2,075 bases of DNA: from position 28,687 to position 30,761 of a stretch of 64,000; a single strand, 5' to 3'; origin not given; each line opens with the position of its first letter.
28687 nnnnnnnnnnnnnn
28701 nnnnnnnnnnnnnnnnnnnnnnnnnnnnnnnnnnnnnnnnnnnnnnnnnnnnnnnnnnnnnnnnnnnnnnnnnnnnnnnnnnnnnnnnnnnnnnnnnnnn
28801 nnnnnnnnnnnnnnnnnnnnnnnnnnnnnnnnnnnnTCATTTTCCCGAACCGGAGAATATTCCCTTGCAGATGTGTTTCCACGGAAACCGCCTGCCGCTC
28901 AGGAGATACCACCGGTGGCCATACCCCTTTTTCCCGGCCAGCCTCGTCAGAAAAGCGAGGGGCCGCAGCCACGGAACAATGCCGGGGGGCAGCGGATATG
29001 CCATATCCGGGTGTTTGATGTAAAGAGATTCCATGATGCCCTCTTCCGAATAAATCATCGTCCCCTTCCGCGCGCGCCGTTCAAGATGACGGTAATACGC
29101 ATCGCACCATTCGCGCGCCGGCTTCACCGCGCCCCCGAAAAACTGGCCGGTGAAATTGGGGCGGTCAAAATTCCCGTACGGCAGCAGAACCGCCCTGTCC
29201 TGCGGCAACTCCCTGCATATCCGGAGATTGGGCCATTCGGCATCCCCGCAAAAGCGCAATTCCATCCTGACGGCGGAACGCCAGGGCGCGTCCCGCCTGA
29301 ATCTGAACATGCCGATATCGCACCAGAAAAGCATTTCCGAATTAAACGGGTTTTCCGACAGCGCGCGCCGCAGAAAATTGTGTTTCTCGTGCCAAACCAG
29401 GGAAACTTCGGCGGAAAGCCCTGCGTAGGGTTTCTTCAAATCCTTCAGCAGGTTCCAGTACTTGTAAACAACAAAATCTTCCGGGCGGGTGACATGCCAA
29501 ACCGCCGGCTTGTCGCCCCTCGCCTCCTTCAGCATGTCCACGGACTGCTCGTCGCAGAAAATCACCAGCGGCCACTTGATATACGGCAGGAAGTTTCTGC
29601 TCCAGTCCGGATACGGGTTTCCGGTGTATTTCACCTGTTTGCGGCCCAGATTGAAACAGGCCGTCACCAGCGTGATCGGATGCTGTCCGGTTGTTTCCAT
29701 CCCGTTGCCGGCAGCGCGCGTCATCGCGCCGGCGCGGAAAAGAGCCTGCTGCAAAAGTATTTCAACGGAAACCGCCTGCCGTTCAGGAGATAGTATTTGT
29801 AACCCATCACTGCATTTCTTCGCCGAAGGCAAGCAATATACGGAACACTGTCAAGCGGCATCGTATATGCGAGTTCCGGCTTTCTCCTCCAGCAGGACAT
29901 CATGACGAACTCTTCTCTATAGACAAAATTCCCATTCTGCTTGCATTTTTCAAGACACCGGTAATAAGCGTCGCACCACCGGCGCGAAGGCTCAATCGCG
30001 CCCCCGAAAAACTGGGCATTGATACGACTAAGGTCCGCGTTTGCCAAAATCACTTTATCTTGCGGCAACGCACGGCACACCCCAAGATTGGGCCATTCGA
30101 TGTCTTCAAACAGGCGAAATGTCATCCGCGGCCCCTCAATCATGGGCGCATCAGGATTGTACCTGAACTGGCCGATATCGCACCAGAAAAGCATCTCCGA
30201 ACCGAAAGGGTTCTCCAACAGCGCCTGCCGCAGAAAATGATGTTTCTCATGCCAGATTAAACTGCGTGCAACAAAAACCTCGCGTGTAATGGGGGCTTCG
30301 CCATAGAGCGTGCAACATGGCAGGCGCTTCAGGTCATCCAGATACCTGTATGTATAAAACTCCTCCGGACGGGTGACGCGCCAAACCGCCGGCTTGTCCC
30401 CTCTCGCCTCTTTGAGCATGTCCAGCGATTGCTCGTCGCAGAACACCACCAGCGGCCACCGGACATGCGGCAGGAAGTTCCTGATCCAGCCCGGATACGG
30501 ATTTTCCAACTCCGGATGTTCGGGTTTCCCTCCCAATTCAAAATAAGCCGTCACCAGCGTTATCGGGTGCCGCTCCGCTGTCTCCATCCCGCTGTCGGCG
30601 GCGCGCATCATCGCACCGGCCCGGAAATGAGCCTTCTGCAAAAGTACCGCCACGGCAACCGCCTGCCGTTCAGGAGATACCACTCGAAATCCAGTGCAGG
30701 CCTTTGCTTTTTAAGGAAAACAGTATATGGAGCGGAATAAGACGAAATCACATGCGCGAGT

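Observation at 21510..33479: leu operon split by a 12-gene insertion: nine tandem HtrL/YibB-like paralogs plus a small leader protein, all co-directional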

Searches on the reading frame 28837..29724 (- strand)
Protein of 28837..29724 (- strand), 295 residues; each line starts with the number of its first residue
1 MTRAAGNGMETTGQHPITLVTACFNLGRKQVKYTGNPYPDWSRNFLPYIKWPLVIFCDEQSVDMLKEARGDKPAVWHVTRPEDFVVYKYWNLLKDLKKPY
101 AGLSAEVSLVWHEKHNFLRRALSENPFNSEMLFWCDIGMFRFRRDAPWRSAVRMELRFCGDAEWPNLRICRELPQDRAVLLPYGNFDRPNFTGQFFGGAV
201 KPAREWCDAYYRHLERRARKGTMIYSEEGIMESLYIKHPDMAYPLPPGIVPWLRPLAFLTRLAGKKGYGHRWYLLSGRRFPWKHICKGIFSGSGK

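Call 8: search_protein_families(library=pfam, proteins=[window:28837-29724:-], max_evalue=0.1)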
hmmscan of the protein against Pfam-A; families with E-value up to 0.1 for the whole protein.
window:28837-29724:- (295 aa): 2 families
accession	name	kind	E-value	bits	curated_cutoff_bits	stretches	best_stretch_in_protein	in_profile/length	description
PF09612.15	HtrL_YibB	-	8.9e-06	25.9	24.1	1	96-140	107-151/267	Bacterial protein of unknown function (HtrL_YibB)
PF19968.4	VMAP-M7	-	0.046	14.3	27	1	72-163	15-101/160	vWA-MoxR associated protein middle region (VMAP-M) 7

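Call 9: search_protein_families(library=ncbifam, proteins=[window:28837-29724:-], max_evalue=0.1)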
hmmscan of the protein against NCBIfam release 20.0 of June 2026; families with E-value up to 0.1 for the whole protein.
window:28837-29724:- (295 aa): 1 family
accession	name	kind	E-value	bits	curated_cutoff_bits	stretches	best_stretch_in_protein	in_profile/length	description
TIGR02192.1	HtrL_YibB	equivalog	2.7e-07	30.6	264.9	2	98-139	103-144/270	protein YibB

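Call 91: search_protein_families(library=padloc, proteins=[window:28837-29724:-], max_evalue=0.01)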
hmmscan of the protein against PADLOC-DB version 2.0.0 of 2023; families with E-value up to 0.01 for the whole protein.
window:28837-29724:- (295 aa): 0 families

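Call 92: search_protein_families(library=phrogs, proteins=[window:28837-29724:-], max_evalue=0.01)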
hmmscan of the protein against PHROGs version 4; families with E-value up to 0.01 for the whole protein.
window:28837-29724:- (295 aa): 0 families

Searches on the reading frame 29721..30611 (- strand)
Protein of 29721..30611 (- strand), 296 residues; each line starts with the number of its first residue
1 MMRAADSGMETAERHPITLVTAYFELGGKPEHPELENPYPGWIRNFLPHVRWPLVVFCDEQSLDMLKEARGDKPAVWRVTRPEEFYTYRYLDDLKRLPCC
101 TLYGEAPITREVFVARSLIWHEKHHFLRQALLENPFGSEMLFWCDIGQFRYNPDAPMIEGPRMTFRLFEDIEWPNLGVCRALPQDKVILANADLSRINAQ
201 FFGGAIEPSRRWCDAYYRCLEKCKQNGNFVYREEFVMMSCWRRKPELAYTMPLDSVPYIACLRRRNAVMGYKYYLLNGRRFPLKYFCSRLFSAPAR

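Call 8: search_protein_families(library=pfam, proteins=[window:29721-30611:-], max_evalue=0.1)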
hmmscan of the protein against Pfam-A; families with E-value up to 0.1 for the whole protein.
window:29721-30611:- (296 aa): 1 family
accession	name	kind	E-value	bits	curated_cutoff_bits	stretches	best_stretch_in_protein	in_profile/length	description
PF09612.15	HtrL_YibB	-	0.0074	16.4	24.1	1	118-153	120-155/267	Bacterial protein of unknown function (HtrL_YibB)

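Call 9: search_protein_families(library=ncbifam, proteins=[window:29721-30611:-], max_evalue=0.1)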
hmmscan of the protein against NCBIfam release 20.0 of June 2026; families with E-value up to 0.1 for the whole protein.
window:29721-30611:- (296 aa): 1 family
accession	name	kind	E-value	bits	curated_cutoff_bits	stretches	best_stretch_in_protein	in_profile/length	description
TIGR02192.1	HtrL_YibB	equivalog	0.00011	22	264.9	0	118-152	114-147/270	protein YibB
